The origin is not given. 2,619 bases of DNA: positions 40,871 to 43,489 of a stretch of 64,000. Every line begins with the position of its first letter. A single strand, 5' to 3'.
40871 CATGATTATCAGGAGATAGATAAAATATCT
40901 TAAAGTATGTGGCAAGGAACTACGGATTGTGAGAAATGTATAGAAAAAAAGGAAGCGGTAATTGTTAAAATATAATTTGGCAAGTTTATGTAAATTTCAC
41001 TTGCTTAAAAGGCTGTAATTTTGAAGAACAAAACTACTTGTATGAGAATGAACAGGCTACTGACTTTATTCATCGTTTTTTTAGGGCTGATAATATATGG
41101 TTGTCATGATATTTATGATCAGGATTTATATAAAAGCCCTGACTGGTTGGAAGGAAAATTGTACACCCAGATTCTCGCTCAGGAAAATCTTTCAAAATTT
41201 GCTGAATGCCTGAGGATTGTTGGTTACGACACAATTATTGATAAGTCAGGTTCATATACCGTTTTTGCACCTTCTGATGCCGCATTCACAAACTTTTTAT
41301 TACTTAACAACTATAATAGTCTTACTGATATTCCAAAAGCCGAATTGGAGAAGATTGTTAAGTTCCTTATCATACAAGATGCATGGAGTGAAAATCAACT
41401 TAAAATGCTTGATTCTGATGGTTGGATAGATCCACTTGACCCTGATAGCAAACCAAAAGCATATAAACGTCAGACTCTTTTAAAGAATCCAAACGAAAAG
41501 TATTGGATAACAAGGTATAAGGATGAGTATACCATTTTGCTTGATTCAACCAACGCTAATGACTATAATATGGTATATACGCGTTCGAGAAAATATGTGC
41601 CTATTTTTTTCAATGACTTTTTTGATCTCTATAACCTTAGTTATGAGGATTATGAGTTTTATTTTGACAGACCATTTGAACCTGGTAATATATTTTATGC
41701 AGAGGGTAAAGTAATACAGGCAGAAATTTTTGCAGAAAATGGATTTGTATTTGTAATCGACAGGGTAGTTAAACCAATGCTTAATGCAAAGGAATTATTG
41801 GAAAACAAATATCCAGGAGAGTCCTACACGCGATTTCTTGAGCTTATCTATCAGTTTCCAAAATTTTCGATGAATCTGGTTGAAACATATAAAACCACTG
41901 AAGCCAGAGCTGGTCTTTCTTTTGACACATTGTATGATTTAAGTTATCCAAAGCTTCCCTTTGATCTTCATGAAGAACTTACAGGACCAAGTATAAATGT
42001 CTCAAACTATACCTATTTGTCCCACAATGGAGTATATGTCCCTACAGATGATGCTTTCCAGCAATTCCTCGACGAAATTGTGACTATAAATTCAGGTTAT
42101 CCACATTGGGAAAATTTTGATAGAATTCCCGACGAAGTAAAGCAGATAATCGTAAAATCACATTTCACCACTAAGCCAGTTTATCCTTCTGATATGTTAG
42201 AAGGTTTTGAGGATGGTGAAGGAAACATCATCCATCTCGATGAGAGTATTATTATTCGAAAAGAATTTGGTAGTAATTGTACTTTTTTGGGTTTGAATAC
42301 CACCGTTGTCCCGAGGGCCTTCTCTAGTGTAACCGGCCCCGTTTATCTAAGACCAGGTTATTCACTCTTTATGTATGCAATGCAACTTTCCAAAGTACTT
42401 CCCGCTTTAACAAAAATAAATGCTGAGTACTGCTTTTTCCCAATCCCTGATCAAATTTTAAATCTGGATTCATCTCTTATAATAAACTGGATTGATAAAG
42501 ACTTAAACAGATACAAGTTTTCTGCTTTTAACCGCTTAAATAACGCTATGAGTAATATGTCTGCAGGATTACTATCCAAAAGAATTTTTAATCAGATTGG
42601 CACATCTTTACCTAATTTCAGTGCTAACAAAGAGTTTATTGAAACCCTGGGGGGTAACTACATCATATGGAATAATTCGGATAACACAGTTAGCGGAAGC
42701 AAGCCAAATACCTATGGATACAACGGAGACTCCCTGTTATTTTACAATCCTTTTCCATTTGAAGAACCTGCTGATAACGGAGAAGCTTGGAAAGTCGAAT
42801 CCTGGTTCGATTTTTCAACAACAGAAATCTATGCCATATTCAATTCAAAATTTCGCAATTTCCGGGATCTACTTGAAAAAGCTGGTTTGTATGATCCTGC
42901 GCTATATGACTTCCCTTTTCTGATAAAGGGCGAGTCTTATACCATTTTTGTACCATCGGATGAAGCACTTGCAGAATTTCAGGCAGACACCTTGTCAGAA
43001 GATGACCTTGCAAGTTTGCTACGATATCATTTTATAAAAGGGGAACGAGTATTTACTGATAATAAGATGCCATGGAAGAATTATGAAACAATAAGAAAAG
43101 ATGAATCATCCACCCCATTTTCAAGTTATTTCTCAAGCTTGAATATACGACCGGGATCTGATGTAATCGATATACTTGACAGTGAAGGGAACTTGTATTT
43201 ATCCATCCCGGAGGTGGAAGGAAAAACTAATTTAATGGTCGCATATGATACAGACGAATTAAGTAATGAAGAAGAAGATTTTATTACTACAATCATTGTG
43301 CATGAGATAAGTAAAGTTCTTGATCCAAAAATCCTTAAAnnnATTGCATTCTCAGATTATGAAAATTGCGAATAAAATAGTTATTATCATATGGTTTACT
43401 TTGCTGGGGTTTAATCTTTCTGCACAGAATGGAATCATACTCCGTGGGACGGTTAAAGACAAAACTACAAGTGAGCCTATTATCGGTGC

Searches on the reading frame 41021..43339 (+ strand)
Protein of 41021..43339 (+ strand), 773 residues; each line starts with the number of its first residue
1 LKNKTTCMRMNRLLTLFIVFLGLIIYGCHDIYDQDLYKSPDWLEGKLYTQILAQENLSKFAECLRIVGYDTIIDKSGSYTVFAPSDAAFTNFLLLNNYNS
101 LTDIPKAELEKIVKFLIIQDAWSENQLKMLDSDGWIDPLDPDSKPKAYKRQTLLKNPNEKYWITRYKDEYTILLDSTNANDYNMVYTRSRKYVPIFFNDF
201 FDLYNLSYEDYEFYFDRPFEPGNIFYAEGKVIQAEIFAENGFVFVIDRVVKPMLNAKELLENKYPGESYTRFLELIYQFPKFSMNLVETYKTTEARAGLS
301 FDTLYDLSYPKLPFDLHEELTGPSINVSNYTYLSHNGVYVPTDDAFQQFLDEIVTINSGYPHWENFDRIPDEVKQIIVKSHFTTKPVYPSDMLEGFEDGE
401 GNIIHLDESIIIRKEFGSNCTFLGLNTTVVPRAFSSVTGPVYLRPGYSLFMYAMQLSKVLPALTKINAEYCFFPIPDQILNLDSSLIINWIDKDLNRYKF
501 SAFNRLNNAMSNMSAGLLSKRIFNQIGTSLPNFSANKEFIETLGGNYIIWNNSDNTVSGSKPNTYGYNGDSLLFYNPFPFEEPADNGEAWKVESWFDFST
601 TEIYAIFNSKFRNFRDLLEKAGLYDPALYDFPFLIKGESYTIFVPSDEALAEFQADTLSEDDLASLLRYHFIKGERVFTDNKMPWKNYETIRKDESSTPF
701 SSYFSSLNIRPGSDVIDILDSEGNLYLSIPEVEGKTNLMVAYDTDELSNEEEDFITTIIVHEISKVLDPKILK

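Call 9: search_protein_families(library=pfam, proteins=[window:41021-43339:+], max_evalue=0.0001)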
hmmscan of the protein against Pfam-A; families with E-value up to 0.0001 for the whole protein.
window:41021-43339:+ (773 aa): 1 family
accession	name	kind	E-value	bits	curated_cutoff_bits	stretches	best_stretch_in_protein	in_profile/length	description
PF02469.27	Fasciclin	-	2.2e-24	86.5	22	2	610-681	2-71/123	Fasciclin domain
